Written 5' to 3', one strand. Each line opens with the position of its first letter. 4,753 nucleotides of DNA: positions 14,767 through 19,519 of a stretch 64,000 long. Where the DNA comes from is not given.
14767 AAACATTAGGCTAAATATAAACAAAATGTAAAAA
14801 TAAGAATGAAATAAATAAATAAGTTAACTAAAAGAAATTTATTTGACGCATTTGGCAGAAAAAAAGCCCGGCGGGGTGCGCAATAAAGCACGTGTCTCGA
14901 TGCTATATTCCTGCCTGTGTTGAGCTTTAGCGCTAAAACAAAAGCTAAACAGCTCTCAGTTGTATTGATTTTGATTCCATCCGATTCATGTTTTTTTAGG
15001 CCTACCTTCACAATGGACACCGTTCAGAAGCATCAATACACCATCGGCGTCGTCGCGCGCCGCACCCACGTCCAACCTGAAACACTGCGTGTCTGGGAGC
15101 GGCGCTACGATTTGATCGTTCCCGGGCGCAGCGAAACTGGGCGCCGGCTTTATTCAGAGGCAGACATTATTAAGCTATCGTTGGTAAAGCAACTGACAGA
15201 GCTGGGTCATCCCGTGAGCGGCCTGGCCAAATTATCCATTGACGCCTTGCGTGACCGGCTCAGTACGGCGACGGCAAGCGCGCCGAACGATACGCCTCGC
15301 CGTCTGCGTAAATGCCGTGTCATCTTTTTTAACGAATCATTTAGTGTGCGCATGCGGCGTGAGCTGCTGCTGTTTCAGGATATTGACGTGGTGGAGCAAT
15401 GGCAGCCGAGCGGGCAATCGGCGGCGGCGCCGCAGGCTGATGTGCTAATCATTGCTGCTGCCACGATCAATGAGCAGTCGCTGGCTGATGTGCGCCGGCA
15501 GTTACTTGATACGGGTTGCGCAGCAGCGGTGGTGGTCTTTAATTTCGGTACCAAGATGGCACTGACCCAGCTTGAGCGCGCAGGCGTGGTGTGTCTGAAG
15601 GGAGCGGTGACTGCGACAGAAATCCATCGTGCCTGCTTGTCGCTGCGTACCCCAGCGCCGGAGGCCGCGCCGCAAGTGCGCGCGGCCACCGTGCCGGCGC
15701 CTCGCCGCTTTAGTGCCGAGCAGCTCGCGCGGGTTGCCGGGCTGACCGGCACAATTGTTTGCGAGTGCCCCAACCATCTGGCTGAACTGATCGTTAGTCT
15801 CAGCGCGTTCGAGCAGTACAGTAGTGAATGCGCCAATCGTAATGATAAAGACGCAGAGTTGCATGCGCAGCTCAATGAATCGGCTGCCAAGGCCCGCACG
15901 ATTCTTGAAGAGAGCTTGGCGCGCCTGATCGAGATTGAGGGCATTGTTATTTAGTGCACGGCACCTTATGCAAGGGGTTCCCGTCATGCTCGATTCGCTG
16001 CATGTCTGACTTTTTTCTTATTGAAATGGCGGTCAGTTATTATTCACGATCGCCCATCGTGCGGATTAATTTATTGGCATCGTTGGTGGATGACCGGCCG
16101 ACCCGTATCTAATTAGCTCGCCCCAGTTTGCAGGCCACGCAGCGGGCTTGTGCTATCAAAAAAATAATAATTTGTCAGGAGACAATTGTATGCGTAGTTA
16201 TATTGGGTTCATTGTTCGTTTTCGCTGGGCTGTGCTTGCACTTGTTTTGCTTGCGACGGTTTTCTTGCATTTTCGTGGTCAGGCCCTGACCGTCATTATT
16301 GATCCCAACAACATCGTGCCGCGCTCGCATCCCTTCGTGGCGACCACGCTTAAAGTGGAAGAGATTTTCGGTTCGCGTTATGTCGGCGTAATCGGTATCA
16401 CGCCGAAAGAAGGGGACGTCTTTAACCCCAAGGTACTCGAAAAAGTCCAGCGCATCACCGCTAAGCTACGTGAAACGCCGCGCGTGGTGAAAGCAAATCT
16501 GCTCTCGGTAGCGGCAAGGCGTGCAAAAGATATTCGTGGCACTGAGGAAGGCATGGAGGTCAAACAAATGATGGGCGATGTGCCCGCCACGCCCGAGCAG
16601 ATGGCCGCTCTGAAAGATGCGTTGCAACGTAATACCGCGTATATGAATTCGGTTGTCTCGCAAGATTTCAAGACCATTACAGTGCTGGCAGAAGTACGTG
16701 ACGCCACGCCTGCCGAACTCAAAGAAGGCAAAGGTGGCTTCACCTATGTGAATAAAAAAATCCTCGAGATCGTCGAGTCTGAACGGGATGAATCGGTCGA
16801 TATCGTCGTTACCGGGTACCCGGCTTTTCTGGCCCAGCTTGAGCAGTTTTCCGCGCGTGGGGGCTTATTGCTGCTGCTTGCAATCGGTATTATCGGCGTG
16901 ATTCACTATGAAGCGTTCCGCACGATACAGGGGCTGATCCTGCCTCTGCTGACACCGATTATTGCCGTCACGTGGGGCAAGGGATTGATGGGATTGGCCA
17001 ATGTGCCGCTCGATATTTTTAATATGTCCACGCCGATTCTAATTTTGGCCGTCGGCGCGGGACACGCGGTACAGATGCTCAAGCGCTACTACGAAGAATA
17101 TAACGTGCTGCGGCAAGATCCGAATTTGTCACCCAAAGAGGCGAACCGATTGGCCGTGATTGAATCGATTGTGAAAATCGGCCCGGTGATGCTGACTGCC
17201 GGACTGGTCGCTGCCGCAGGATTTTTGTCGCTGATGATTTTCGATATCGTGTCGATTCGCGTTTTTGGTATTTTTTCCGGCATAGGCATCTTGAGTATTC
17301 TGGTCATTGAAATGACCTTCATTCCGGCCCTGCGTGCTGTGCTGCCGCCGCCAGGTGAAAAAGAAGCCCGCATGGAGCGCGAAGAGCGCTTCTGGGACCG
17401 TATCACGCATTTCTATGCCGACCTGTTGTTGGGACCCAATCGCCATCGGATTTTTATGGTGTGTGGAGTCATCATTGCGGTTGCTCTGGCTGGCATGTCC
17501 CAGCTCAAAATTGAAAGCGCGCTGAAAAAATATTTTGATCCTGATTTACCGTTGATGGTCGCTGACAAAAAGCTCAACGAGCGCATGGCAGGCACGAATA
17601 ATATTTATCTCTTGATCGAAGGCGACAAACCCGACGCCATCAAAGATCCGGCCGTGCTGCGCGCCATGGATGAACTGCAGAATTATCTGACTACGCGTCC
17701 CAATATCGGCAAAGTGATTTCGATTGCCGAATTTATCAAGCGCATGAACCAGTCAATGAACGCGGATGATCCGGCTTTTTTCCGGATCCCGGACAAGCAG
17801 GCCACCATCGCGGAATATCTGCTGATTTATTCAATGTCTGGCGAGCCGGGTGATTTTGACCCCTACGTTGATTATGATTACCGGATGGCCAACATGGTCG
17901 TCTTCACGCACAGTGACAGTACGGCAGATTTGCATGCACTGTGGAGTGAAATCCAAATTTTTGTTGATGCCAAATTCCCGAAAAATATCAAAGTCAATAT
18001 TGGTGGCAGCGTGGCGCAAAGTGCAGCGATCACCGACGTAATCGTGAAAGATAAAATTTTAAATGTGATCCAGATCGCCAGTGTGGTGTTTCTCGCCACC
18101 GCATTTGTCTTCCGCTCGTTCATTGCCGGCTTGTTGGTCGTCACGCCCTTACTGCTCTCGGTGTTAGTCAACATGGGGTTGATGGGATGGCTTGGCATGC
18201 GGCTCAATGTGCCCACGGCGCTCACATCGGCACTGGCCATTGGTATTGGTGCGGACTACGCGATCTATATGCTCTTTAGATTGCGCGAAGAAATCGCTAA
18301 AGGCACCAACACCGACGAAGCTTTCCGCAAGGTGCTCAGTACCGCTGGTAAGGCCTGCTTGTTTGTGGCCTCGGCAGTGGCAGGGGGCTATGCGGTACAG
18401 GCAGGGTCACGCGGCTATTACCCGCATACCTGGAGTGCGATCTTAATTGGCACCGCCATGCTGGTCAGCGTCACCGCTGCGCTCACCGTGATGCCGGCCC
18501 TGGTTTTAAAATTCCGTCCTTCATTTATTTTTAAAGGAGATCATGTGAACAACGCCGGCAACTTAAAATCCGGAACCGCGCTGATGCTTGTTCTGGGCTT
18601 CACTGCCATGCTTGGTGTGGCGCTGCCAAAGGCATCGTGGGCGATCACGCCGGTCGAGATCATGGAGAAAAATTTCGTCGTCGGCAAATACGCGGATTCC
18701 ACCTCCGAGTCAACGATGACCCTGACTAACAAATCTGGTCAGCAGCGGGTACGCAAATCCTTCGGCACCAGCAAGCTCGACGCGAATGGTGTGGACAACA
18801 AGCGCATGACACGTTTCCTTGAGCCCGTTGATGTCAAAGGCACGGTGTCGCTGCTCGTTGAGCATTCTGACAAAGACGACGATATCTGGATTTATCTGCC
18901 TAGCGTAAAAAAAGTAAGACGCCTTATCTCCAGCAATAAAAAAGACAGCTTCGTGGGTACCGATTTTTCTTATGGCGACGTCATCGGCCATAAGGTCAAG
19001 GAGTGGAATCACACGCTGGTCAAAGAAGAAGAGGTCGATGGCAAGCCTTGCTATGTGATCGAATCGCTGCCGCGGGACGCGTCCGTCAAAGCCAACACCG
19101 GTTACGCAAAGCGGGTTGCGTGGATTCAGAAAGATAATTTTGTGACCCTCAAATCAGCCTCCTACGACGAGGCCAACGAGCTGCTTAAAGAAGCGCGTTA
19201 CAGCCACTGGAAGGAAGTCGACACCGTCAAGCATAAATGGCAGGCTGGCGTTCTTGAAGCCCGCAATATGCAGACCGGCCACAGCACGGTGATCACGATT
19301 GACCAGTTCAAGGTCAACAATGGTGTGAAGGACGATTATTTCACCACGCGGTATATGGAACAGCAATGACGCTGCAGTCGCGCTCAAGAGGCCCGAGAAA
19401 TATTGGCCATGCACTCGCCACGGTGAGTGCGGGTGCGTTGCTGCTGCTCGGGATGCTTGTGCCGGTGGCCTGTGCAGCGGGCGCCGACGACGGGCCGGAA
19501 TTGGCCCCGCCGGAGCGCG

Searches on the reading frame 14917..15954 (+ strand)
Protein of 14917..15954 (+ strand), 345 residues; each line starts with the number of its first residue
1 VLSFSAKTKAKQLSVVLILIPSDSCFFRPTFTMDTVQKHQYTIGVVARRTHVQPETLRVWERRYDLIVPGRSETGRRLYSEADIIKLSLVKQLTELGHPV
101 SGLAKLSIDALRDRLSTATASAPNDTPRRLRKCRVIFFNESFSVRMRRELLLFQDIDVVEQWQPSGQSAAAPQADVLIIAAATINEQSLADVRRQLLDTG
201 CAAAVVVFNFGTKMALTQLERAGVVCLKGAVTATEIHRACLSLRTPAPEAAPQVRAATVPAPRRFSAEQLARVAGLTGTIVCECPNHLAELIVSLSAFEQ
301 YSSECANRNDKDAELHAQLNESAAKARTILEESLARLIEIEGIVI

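Call 70: search_protein_families(library=pfam, proteins=[window:14917-15954:+], max_evalue=0.0001)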
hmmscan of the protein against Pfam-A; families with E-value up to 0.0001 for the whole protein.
window:14917-15954:+ (345 aa): 2 families
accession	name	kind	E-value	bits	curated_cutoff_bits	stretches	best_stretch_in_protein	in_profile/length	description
PF13411.12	MerR_1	-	1.1e-16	61.1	21.6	1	41-106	1-65/69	MerR HTH family regulatory protein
PF00376.29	MerR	-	5.5e-10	39.4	28.2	1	42-79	1-38/38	MerR family regulatory protein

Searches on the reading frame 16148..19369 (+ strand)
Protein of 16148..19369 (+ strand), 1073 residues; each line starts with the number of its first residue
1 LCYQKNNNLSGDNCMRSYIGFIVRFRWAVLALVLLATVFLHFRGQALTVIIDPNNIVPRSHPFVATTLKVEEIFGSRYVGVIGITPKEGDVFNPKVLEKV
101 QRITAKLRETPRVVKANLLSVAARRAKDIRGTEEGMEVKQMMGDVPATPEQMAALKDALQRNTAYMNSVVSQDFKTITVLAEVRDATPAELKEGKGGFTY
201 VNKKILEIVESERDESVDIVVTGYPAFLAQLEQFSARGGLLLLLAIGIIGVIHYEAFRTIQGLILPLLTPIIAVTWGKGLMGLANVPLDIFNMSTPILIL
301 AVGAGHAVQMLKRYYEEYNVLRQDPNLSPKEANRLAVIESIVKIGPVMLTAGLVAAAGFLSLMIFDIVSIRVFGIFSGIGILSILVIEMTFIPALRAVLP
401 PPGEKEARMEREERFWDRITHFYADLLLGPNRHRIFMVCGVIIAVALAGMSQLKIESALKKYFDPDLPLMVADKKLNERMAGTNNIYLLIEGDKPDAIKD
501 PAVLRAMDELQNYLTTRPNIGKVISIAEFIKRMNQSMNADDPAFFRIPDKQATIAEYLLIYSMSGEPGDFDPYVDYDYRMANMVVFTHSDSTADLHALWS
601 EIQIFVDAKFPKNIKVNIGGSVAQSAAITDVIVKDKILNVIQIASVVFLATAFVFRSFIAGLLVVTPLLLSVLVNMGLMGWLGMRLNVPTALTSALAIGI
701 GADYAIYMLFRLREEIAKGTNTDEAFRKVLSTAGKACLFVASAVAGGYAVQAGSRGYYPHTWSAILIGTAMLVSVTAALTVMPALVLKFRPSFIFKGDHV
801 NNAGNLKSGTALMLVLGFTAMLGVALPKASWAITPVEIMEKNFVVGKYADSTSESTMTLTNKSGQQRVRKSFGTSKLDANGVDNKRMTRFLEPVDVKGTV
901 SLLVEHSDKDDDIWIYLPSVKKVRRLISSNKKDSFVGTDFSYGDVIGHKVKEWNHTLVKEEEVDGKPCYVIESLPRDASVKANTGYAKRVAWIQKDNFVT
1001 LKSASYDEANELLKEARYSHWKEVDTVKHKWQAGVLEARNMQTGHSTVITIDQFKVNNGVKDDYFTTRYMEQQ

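Call 70: search_protein_families(library=pfam, proteins=[window:16148-19369:+], max_evalue=0.0001)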
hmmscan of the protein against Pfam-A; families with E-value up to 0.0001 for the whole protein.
window:16148-19369:+ (1073 aa): 5 families
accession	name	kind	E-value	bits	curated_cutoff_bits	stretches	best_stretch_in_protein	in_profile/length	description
PF17131.11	LolA_like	-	3.8e-57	193.3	30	1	883-1072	2-184/184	Outer membrane lipoprotein-sorting protein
PF03176.21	MMPL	-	8.7e-50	170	20.5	2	529-787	70-300/333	MMPL family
PF07044.18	DUF1329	-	3.7e-13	49.9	23.1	1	859-942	113-204/368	Protein of unknown function (DUF1329)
PF02460.24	Patched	-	4.4e-08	33.5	23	0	649-738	19-107/156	Patched SSD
PF12349.14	Sterol-sensing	-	6.3e-05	23.3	22.3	0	269-395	15-132/153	Sterol-sensing domain of SREBP cleavage-activation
